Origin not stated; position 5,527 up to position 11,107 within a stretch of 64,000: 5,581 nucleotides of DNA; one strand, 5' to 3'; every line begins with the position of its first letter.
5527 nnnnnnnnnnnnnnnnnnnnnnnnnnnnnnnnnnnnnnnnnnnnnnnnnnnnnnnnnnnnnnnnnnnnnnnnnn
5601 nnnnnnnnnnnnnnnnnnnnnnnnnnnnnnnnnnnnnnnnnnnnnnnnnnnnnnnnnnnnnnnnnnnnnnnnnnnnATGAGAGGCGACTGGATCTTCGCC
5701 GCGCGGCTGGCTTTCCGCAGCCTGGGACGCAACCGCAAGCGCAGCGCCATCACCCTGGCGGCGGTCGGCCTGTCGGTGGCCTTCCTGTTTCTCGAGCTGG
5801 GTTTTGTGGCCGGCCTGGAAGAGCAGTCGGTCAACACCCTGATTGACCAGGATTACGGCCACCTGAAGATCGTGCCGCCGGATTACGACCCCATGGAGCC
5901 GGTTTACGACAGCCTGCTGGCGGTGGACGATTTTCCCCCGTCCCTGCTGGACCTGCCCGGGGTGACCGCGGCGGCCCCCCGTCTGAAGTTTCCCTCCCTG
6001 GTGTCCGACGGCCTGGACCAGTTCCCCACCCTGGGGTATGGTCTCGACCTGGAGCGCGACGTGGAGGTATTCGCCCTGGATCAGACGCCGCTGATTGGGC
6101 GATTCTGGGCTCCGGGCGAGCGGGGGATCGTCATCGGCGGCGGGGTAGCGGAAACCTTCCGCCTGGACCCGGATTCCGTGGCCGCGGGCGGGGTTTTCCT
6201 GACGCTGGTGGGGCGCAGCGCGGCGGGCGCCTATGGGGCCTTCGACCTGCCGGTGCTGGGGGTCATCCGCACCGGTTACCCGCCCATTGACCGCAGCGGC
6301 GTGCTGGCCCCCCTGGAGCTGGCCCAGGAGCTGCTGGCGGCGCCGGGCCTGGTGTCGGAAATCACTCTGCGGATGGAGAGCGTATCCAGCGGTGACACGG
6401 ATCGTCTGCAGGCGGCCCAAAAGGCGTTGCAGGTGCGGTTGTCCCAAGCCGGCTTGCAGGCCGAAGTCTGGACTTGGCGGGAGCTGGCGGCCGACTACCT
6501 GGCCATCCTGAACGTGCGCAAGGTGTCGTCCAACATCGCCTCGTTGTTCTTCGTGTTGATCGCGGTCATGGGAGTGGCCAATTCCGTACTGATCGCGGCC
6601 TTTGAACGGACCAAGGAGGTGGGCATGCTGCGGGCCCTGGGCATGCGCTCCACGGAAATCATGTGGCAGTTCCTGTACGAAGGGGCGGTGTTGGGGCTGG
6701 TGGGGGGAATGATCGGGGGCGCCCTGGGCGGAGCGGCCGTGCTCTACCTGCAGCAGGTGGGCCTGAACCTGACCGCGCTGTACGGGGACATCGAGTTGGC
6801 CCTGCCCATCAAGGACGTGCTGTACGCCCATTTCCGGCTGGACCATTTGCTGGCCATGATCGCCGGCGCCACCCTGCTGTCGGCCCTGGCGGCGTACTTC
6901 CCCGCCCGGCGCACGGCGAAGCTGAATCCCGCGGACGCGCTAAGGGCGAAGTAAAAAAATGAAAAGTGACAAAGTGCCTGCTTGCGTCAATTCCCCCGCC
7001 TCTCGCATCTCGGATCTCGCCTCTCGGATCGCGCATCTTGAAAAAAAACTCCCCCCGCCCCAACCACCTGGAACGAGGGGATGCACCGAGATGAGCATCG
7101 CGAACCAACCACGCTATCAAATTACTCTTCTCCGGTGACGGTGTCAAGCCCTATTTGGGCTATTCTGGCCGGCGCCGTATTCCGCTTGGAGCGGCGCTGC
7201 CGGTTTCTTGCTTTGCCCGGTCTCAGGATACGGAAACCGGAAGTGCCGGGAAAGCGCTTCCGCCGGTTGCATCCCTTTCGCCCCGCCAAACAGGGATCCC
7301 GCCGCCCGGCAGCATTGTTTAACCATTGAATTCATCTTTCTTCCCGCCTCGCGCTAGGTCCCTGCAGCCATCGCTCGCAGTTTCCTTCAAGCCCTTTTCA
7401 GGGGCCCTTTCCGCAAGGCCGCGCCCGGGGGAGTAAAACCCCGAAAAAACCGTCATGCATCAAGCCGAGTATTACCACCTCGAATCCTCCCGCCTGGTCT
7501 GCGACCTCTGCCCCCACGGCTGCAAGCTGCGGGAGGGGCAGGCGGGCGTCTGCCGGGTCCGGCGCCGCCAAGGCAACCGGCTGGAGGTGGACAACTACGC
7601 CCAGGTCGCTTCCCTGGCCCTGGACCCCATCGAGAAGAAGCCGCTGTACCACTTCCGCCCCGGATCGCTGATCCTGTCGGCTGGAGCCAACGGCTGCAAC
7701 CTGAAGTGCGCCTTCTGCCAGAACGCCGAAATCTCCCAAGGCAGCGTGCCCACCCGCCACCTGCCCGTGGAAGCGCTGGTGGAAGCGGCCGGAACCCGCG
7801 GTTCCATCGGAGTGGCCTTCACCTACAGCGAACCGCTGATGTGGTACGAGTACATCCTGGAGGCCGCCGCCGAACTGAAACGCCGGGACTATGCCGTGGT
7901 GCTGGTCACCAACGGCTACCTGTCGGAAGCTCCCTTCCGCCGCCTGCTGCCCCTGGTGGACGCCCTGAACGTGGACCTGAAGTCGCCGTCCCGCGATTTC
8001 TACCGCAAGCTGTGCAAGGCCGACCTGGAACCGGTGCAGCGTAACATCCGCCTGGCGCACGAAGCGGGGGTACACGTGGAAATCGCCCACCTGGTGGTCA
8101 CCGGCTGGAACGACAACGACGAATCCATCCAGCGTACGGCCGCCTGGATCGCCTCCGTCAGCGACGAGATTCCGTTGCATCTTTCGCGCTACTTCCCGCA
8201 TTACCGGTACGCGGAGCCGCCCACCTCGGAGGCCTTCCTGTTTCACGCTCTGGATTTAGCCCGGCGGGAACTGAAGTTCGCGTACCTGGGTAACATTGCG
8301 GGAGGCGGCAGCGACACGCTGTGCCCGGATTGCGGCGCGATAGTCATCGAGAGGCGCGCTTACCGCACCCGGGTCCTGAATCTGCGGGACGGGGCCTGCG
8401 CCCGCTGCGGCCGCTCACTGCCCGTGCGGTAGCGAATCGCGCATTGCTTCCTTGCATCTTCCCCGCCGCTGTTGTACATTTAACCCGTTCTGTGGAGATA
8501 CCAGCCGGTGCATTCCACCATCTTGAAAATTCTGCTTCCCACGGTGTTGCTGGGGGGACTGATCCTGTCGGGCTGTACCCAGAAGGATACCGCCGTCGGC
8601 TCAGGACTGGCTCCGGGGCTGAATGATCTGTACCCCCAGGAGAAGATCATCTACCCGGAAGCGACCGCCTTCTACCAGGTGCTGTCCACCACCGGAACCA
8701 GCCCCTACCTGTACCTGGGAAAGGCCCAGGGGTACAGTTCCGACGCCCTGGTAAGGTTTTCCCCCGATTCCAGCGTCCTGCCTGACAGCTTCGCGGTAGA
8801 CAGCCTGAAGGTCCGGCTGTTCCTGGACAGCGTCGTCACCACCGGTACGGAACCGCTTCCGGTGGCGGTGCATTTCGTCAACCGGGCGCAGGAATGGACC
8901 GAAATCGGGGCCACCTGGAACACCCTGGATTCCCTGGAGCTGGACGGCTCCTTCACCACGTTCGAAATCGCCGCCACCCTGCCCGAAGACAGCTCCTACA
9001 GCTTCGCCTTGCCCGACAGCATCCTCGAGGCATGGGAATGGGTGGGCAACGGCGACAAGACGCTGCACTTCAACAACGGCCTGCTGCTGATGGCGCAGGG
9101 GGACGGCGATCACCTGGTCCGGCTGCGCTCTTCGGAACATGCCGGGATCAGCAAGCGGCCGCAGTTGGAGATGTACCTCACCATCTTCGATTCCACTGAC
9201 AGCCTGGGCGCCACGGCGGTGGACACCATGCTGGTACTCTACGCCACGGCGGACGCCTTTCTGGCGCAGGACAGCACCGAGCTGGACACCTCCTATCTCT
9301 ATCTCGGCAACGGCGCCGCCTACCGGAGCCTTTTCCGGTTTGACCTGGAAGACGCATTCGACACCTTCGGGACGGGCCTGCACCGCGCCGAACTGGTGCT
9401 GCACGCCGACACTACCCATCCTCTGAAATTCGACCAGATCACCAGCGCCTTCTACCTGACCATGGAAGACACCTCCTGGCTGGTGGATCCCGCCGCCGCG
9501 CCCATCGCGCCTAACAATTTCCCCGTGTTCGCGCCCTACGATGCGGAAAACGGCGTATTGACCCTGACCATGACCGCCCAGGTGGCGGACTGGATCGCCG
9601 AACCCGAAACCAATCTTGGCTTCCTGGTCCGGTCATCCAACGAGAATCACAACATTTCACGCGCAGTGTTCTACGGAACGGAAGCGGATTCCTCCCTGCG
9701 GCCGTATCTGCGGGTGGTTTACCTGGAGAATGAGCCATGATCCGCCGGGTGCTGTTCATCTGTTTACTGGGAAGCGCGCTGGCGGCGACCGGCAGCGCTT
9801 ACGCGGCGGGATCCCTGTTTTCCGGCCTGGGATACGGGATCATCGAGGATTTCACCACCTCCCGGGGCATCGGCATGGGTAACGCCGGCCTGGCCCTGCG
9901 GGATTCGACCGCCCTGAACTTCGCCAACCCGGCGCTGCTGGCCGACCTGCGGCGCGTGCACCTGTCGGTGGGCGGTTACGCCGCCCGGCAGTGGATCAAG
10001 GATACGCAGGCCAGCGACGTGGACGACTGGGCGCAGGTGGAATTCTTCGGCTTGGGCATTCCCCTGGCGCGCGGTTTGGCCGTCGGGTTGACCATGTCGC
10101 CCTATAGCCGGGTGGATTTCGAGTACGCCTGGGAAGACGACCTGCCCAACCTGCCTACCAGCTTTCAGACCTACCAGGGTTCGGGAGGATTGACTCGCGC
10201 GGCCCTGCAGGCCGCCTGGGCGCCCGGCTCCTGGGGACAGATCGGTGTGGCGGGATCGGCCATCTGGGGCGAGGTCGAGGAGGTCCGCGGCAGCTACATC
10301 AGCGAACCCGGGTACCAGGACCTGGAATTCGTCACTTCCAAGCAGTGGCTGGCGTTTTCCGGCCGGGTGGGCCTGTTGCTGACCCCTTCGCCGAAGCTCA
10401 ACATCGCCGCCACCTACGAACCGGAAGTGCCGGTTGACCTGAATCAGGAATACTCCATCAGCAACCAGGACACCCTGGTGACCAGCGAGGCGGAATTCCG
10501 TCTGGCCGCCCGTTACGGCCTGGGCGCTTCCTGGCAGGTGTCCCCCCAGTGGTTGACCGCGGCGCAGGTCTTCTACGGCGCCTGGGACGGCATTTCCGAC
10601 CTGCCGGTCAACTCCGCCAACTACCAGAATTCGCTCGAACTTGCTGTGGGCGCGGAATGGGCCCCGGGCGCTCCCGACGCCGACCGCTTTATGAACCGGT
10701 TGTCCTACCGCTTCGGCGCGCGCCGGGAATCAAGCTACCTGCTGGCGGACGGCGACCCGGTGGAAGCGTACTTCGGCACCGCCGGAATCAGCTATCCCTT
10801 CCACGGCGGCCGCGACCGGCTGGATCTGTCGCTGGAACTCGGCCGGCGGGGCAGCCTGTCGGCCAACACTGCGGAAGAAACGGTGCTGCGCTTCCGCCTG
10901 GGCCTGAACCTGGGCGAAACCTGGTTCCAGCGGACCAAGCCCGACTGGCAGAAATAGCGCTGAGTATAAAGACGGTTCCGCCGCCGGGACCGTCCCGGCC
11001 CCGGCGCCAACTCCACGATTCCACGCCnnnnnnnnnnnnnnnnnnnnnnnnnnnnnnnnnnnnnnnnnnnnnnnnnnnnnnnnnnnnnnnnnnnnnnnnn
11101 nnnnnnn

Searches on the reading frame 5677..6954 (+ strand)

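Call 17: search_protein_families(library=pfam, proteins=[window:5677-6954:+], max_evalue=0.00001)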
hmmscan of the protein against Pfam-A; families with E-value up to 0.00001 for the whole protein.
window:5677-6954:+ (425 aa): 2 families
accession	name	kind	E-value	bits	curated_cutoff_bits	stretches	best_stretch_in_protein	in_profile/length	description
PF02687.27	FtsX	-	5.3e-19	68.9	25.5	1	286-418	1-120/120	FtsX-like permease C-terminal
PF12704.14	MacB_PCD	-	9.4e-09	36.3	27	1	23-237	1-195/207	MacB-like periplasmic core domain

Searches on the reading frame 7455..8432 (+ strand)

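Call 77: search_protein_families(library=pfam, proteins=[window:7455-8432:+], max_evalue=0.0001)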
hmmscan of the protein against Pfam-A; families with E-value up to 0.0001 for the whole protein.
window:7455-8432:+ (325 aa): 1 family
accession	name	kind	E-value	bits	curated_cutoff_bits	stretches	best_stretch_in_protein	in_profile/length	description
PF04055.27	Radical_SAM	-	3.8e-24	86.2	29.5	1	79-224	5-161/166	Radical SAM superfamily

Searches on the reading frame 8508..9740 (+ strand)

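Call 17: search_protein_families(library=pfam, proteins=[window:8508-9740:+], max_evalue=0.00001)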
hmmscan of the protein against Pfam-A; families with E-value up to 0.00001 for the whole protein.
window:8508-9740:+ (410 aa): 1 family
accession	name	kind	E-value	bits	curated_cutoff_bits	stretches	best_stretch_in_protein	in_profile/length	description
PF24517.2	CBM96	-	1.6e-06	28.5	26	0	62-141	23-96/164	Carbohydrate-binding module family 96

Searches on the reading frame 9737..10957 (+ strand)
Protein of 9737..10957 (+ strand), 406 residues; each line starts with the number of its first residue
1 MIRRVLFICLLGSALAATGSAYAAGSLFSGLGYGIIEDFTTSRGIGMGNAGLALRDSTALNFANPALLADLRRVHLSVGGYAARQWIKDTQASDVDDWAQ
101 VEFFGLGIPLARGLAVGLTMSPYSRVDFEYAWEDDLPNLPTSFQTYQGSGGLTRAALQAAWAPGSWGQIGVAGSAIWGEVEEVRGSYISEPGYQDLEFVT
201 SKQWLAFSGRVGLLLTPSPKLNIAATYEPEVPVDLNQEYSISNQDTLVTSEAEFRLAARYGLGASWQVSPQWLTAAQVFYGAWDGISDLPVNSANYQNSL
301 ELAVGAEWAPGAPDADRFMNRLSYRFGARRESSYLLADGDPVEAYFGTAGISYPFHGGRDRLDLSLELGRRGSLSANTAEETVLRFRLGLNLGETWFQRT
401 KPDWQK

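Call 17: search_protein_families(library=pfam, proteins=[window:9737-10957:+], max_evalue=0.00001)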
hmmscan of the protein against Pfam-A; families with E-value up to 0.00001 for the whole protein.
window:9737-10957:+ (406 aa): 1 family
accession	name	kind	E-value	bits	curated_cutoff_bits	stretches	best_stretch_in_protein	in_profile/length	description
PF03349.22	Toluene_X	-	2.9e-06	26.5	29.7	0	196-305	193-322/421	Outer membrane protein transport protein (OMPP1/FadL/TodX)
